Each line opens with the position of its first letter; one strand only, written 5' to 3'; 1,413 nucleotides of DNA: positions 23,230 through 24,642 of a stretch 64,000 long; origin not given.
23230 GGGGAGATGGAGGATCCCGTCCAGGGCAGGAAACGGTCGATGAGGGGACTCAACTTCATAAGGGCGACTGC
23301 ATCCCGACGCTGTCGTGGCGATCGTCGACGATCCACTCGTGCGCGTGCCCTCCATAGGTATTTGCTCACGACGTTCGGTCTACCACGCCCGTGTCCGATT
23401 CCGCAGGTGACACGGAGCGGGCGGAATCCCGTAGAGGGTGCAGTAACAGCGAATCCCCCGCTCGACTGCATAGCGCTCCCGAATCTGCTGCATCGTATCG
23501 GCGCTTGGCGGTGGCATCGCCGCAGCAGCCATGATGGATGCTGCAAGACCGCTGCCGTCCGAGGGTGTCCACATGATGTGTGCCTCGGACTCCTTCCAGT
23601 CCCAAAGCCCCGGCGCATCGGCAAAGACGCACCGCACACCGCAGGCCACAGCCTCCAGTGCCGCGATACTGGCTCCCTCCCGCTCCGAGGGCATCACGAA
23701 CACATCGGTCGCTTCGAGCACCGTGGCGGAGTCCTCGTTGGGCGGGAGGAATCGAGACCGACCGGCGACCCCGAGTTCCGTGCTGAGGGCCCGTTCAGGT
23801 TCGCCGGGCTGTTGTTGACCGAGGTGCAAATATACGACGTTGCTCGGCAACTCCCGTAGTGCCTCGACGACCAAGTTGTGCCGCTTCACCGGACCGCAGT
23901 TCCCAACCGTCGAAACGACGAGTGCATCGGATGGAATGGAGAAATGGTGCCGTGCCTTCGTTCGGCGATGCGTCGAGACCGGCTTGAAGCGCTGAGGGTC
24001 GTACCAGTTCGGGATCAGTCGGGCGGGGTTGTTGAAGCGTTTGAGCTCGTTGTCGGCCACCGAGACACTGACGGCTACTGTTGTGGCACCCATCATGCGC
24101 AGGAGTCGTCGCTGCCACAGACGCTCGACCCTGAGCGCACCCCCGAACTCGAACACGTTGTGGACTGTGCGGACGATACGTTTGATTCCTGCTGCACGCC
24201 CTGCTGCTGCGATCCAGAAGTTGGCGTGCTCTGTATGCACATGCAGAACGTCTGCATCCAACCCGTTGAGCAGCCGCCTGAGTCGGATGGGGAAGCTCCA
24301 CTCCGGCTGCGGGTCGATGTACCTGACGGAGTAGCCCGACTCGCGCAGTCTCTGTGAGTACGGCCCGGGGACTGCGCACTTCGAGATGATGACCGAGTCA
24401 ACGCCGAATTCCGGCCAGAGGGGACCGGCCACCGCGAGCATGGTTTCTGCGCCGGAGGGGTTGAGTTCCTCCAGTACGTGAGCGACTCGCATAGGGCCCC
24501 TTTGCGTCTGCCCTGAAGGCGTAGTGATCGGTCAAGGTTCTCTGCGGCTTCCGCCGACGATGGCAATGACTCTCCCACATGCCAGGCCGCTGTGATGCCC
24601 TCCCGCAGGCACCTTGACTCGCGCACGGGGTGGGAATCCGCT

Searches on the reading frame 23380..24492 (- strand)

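Call 37: search_protein_families(library=pfam, proteins=[window:23380-24492:-], max_evalue=0.001)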
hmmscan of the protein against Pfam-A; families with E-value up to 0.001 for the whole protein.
window:23380-24492:- (370 aa): 6 families
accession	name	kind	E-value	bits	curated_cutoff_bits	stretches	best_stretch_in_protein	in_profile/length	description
PF13439.12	Glyco_transf_4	-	4.1e-16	59.9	28.5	1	14-168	3-170/170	Glycosyltransferase Family 4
PF00534.26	Glycos_transf_1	-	9.1e-16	58.3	26.4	1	179-296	4-127/172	Glycosyl transferases group 1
PF13692.12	Glyco_trans_1_4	-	2.9e-14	54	27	1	192-321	3-137/142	Glycosyl transferases group 1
PF13579.12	Glyco_trans_4_4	-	7.7e-09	36.5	29.7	1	25-163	13-158/158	Glycosyl transferase 4-like domain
PF13477.12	Glyco_trans_4_2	-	9.7e-05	23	23.4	1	69-132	64-130/139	Glycosyl transferase 4-like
PF20706.3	GT4-conflict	-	0.00015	21.3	26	1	252-298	272-318/385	Family 4 Glycosyltransferase in conflict systems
